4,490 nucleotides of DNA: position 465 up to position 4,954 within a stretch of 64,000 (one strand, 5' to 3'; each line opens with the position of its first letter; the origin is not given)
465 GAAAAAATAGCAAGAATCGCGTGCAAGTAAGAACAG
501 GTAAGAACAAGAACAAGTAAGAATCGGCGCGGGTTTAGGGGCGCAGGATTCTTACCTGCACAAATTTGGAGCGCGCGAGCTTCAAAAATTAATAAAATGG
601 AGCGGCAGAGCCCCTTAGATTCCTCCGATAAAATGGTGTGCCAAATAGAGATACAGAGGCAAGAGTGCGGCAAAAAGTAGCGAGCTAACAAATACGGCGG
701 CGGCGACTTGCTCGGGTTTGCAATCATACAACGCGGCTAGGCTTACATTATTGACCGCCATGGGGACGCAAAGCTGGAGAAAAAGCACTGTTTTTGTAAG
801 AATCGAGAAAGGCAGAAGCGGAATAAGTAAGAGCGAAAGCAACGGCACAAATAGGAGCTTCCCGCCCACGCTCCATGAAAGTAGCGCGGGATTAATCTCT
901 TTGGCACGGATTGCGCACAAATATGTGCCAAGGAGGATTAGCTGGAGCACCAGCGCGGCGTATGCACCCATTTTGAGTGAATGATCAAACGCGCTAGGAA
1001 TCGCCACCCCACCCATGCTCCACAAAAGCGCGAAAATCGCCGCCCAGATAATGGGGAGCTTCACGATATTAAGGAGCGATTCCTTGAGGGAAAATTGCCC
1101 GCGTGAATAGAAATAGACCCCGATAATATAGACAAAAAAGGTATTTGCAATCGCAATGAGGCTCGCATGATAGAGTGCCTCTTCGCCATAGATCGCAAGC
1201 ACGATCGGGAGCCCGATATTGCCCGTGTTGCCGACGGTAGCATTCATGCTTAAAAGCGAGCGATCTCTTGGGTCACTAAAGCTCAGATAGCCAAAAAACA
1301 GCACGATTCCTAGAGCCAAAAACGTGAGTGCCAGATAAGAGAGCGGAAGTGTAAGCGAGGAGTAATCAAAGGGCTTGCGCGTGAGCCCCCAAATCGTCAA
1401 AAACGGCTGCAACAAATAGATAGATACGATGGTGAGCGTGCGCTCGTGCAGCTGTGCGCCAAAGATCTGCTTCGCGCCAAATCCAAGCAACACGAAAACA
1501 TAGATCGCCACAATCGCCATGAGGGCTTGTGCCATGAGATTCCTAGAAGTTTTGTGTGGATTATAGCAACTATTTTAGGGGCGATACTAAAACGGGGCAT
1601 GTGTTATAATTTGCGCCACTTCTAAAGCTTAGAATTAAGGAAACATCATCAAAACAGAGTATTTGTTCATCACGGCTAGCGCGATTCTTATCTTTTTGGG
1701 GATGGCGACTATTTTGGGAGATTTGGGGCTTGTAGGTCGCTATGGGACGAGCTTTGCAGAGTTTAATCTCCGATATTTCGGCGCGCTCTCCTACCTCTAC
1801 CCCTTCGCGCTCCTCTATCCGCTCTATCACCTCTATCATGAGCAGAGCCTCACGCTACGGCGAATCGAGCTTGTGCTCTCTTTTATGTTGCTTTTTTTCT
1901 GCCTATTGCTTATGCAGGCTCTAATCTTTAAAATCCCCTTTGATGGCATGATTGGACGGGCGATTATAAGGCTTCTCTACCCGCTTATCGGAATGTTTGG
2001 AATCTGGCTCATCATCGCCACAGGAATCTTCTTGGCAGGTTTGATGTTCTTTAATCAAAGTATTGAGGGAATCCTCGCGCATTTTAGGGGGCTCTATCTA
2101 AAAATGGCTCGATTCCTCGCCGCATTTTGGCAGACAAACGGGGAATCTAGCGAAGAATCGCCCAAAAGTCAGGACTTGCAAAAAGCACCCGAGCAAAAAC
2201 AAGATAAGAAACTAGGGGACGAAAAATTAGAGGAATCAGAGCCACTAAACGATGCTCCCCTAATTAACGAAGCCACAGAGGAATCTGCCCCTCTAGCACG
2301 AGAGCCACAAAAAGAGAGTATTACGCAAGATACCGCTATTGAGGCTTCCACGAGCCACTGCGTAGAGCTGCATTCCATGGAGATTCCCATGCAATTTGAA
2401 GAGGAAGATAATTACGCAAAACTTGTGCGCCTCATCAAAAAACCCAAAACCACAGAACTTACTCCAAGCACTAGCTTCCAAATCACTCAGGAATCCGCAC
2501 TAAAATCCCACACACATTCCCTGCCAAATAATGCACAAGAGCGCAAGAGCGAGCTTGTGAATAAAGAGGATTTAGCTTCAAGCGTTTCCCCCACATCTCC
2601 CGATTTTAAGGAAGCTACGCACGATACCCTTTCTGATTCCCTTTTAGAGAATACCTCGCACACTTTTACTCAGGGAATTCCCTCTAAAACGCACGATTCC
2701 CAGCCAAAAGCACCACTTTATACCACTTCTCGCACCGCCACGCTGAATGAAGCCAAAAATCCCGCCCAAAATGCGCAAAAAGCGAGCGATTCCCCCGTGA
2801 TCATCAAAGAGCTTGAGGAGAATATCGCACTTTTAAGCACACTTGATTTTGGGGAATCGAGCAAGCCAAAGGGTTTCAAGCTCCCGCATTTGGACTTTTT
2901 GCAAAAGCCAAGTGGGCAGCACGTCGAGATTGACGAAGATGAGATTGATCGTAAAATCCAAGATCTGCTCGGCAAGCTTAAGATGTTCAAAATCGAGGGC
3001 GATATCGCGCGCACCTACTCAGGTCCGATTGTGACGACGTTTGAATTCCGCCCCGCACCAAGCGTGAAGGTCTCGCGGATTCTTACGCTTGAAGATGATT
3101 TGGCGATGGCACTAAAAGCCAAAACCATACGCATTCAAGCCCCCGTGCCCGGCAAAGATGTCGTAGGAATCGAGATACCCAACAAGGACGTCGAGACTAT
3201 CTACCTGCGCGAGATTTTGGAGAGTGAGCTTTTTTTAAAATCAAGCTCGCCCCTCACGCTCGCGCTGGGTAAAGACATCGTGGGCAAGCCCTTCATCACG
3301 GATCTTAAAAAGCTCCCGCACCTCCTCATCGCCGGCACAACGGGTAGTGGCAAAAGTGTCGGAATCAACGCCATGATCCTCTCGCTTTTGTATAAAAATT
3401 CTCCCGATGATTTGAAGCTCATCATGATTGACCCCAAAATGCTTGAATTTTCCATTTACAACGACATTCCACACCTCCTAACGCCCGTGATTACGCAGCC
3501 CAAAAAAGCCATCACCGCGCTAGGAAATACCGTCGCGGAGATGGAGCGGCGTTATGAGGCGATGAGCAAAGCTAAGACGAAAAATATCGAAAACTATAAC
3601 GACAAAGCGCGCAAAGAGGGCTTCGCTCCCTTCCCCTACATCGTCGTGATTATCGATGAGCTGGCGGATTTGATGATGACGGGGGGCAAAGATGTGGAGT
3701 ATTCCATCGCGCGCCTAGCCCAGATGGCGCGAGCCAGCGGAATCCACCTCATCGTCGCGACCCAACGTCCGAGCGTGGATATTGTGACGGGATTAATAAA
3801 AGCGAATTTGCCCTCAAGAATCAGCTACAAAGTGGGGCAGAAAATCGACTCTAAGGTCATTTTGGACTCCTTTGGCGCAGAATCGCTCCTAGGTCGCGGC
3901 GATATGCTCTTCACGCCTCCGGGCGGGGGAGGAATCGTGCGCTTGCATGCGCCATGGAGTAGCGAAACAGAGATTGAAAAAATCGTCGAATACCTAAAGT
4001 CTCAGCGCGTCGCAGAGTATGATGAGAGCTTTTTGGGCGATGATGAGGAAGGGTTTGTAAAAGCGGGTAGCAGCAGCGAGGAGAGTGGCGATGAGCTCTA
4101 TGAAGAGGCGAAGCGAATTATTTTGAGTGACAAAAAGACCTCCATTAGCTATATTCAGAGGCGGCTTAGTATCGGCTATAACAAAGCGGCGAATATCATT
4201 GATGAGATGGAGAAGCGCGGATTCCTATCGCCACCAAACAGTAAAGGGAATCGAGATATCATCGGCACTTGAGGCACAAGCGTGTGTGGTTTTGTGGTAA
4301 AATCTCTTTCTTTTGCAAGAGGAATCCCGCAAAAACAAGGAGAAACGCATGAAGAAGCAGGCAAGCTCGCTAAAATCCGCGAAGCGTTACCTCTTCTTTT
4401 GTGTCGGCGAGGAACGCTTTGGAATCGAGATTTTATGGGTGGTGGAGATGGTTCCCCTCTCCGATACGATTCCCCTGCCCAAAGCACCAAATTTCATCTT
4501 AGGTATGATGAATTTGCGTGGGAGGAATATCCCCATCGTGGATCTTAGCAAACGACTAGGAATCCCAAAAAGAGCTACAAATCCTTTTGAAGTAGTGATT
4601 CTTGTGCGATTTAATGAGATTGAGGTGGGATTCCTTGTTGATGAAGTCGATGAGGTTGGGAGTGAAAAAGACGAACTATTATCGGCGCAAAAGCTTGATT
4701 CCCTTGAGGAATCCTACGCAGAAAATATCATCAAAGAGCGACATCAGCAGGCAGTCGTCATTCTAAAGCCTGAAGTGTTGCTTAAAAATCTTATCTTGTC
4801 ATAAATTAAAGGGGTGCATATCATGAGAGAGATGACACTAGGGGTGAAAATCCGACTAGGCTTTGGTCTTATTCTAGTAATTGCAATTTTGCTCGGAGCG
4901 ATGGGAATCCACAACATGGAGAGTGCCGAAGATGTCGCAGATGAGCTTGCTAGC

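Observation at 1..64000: Large over-representation of the hexamer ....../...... in all frames and in intergenic DNA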

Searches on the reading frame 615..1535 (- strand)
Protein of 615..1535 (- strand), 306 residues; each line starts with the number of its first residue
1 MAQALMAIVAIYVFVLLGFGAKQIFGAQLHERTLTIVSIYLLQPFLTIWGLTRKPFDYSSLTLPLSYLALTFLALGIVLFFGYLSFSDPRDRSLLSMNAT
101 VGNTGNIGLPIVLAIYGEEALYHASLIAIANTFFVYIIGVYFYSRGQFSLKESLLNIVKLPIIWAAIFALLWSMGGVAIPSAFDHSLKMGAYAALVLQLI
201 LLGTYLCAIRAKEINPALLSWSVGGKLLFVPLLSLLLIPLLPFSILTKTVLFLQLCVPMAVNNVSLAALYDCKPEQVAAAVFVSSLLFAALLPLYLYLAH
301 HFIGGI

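Call 29: search_protein_families(library=pfam, proteins=[window:615-1535:-], max_evalue=0.00001)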
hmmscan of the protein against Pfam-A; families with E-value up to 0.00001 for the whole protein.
window:615-1535:- (306 aa): 1 family
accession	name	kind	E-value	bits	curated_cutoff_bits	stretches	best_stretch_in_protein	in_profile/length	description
PF03547.23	Mem_trans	-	6.8e-21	74.7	25.7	2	5-143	3-148/343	Membrane transport protein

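Call 59: find_encoding_contigs(protein=window:615-1535:-, flank=10000, max_places=2)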
Protein window:615-1535:- (306 aa): 1 contig read that carries it; 1 place shown.
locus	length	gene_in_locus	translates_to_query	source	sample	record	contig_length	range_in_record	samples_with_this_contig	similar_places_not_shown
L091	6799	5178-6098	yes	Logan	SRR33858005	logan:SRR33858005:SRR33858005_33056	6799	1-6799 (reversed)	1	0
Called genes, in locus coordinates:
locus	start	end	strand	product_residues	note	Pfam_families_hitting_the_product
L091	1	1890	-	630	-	?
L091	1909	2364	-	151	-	PF01584:CheW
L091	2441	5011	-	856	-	PF13491:FtsK_4TM, PF17854:FtsK_alpha, PF01580:FtsK_SpoIIIE, PF09397:FtsK_gamma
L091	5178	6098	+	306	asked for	PF03547:Mem_trans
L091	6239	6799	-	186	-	?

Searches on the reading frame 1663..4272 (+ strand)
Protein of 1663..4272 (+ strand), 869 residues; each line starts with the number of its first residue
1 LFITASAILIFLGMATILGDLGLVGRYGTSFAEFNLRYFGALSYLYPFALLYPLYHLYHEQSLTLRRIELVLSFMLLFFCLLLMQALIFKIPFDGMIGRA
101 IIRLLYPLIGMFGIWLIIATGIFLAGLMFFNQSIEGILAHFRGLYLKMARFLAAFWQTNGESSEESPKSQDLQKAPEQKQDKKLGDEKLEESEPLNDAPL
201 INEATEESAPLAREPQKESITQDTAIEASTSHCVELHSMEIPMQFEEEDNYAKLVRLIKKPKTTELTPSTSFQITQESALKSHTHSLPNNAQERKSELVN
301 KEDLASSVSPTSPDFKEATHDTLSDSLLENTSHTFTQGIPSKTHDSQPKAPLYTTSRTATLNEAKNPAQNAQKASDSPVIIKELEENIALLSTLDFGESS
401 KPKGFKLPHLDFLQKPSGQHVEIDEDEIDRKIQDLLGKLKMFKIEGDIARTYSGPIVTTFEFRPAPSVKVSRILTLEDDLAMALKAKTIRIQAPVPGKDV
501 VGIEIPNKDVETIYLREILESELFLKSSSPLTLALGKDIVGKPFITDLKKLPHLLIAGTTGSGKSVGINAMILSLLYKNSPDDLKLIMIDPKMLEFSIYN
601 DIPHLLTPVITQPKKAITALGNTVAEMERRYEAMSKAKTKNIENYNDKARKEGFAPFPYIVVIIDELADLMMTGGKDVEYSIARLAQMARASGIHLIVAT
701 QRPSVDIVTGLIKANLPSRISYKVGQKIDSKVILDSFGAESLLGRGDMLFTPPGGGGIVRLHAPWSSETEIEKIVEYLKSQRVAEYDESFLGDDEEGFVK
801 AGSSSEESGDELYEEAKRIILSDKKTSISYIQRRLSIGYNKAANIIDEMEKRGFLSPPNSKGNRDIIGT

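Call 29: search_protein_families(library=pfam, proteins=[window:1663-4272:+], max_evalue=0.00001)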
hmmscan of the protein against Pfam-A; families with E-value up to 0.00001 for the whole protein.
window:1663-4272:+ (869 aa): 4 families
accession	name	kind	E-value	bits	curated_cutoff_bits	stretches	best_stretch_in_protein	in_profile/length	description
PF01580.24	FtsK_SpoIIIE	-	2.3e-71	240.2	24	1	515-705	2-221/221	FtsK/SpoIIIE family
PF17854.6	FtsK_alpha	-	7.2e-31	106.8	22.9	1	407-507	1-101/101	FtsK alpha domain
PF09397.16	FtsK_gamma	-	2.9e-24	85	30.6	1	808-867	2-61/63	Ftsk gamma domain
PF13491.11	FtsK_4TM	-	2.1e-08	34.5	23.1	1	23-137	46-166/171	4TM region of DNA translocase FtsK/SpoIIIE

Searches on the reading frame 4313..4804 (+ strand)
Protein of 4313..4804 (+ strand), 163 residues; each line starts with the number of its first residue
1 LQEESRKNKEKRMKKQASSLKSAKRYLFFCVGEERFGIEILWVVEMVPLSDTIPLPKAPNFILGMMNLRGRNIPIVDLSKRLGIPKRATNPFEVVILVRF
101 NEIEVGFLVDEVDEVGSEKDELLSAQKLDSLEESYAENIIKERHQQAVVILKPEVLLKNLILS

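Call 29: search_protein_families(library=pfam, proteins=[window:4313-4804:+], max_evalue=0.00001)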
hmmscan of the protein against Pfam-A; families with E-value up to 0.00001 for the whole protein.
window:4313-4804:+ (163 aa): 1 family
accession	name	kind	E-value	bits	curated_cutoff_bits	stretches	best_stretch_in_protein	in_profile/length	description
PF01584.24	CheW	-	1.5e-29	102.8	23.5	1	26-158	2-135/138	CheW-like domain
